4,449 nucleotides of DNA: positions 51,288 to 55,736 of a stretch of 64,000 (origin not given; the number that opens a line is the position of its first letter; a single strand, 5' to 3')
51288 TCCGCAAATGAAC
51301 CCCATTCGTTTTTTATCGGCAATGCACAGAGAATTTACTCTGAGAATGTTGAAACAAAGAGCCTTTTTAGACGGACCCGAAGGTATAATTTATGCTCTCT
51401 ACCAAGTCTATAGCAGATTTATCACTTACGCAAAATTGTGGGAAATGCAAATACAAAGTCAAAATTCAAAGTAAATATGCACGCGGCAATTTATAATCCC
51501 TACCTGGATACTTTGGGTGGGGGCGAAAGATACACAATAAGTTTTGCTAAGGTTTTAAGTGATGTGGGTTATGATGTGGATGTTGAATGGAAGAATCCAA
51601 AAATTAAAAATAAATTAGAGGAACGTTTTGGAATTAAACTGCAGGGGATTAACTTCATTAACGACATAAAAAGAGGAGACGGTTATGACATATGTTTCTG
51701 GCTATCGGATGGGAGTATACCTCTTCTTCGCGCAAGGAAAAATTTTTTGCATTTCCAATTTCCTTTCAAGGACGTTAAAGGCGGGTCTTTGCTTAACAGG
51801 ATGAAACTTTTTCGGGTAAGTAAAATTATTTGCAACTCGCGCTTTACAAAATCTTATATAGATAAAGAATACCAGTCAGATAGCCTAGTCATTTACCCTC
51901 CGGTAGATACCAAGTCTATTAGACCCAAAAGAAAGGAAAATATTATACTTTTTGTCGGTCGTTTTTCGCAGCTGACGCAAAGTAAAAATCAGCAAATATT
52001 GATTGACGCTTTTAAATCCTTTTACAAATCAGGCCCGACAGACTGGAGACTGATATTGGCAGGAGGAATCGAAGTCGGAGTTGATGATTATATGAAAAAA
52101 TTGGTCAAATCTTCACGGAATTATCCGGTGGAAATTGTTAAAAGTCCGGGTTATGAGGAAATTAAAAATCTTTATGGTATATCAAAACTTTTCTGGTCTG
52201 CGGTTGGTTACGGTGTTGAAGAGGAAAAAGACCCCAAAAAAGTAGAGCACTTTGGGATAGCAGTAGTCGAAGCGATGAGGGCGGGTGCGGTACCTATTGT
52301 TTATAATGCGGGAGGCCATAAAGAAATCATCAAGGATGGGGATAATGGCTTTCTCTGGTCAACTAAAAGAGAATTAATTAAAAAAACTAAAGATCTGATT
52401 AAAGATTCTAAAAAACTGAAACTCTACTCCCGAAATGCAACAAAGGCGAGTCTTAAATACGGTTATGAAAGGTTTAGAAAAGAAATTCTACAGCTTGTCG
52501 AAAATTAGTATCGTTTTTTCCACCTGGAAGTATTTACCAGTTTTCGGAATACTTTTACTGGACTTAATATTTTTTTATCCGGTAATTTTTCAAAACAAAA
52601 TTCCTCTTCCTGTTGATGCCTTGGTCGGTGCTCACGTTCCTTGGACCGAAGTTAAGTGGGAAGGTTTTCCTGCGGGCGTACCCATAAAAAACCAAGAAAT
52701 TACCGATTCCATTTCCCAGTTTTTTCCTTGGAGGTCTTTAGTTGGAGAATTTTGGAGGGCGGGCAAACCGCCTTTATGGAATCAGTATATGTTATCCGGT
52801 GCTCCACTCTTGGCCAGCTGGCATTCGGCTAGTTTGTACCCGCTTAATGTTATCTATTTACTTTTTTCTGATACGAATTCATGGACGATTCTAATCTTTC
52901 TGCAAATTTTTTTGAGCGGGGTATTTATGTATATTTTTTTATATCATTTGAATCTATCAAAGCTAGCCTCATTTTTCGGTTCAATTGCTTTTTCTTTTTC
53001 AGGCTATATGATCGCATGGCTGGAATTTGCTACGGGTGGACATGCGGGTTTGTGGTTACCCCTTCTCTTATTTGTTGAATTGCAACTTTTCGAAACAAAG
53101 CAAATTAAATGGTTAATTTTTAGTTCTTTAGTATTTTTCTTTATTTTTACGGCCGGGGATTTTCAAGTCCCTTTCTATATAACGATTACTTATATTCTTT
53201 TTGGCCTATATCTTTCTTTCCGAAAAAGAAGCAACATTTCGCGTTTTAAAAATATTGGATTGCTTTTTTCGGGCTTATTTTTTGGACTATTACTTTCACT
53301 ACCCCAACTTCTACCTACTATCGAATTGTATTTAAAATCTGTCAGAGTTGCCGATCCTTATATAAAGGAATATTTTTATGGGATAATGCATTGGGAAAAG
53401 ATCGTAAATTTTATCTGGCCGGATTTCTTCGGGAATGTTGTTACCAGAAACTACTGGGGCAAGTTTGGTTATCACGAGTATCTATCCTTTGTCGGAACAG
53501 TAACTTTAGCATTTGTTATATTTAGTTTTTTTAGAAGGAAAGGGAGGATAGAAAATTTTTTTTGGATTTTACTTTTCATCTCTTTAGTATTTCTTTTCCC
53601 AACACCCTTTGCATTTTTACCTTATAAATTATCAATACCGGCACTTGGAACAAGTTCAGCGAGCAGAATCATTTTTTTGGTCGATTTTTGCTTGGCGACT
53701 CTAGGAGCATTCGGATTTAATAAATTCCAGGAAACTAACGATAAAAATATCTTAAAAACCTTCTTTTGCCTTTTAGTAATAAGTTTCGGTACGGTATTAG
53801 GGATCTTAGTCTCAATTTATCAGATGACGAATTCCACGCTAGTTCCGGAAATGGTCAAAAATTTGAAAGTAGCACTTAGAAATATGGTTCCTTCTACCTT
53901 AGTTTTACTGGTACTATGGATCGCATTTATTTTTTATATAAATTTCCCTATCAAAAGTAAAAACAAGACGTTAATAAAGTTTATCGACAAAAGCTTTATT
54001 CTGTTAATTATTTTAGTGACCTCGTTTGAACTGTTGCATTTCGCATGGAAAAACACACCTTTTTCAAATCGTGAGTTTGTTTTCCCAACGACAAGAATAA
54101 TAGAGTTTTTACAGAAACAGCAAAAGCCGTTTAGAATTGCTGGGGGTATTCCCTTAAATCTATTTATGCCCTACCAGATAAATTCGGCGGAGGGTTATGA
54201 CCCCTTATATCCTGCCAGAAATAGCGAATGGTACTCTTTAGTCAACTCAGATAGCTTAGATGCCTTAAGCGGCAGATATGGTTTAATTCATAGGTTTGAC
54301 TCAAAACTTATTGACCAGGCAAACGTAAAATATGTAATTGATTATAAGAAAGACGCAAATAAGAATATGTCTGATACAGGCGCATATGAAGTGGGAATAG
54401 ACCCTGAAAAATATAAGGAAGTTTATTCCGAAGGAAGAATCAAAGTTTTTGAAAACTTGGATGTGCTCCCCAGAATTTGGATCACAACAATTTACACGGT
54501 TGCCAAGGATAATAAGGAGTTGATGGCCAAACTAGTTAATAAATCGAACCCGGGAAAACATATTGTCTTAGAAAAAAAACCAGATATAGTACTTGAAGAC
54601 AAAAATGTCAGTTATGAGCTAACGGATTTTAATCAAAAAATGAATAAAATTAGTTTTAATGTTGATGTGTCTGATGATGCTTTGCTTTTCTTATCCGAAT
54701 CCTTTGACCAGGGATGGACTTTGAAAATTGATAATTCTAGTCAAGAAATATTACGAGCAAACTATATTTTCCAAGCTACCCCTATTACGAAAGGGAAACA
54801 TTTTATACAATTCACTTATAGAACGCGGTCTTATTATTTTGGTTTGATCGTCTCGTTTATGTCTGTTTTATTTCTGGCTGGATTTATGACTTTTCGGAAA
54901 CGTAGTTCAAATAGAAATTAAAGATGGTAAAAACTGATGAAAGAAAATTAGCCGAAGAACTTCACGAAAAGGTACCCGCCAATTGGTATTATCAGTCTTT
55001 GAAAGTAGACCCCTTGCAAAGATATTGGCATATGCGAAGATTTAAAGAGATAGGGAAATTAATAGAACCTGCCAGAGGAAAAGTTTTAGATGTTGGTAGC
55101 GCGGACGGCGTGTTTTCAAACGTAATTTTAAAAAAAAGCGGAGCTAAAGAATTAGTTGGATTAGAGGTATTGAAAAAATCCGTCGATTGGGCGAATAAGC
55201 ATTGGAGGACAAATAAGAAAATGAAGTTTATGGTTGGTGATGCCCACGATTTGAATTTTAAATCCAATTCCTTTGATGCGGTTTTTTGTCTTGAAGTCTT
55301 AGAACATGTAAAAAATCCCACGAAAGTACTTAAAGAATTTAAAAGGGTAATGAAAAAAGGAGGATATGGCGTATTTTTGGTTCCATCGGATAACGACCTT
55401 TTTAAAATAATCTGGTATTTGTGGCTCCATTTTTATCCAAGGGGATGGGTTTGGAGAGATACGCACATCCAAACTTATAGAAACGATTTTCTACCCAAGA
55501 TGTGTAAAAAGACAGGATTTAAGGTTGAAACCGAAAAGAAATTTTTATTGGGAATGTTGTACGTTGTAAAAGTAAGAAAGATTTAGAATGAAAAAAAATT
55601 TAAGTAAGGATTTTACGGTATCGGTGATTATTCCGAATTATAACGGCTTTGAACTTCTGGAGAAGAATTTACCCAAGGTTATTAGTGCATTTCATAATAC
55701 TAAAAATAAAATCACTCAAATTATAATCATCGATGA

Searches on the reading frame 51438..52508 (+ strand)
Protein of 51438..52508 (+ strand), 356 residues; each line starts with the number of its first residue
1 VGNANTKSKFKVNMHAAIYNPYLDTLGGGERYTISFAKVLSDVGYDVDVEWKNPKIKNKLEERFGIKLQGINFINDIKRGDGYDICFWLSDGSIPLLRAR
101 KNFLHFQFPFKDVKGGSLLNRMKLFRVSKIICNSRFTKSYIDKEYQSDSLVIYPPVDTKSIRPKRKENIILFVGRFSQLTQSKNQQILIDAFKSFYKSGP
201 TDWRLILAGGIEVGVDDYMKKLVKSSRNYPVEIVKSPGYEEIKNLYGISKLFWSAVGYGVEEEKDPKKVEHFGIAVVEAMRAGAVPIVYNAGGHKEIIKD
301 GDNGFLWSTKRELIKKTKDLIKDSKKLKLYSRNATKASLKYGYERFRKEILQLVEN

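Call 10: search_protein_families(library=pfam, proteins=[window:51438-52508:+], max_evalue=0.001)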
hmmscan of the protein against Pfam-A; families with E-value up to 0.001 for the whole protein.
window:51438-52508:+ (356 aa): 3 families
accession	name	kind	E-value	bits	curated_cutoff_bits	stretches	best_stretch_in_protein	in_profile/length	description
PF00534.26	Glycos_transf_1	-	2e-25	89.8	26.4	1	160-336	8-171/172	Glycosyl transferases group 1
PF13692.12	Glyco_trans_1_4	-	7.5e-16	59.1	27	1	168-323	2-142/142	Glycosyl transferases group 1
PF13439.12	Glyco_transf_4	-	1.4e-06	28.9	28.5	1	27-159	2-169/170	Glycosyltransferase Family 4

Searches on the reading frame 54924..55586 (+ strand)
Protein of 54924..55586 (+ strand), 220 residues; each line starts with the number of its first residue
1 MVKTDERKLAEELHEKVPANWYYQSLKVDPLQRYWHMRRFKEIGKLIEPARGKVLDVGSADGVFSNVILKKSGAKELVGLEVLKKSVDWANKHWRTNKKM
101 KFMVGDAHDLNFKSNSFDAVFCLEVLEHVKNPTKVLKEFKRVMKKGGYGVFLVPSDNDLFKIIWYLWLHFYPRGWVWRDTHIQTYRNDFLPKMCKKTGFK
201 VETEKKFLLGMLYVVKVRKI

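Call 64: search_protein_families(library=pfam, proteins=[window:54924-55586:+], max_evalue=0.001)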
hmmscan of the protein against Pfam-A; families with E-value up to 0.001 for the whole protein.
window:54924-55586:+ (220 aa): 11 families
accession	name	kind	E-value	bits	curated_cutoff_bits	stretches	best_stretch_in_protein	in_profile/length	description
PF08241.18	Methyltransf_11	-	5.9e-23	81.8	21.2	1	55-150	1-94/95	Methyltransferase domain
PF13489.12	Methyltransf_23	-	2e-22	80.1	27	1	48-203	20-163/164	Methyltransferase domain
PF13649.12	Methyltransf_25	-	1.6e-18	67.6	27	1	54-147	1-97/97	Methyltransferase domain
PF13847.12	Methyltransf_31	-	1.5e-17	64.1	27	1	53-154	6-112/145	Methyltransferase domain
PF08242.18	Methyltransf_12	-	1.9e-12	48.2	30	1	55-147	1-96/98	Methyltransferase domain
PF01209.24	Ubie_methyltran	-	1.1e-07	31.8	20.1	1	45-156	41-156/233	ubiE/COQ5 methyltransferase family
PF07021.18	MetW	-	2.7e-07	30.9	21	1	40-145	4-104/193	Methionine biosynthesis protein MetW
PF01728.25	FtsJ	-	2.6e-06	27.9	24.1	1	42-114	14-82/181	FtsJ-like methyltransferase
PF05175.20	MTS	-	5.6e-05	23.3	23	1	48-122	29-104/170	Methyltransferase small domain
PF08003.17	Methyltransf_9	-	0.0001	21.9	23.8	1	41-148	105-214/315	Protein of unknown function (DUF1698)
PF05219.18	DREV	-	0.00067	19.3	26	0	51-147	95-182/265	DREV methyltransferase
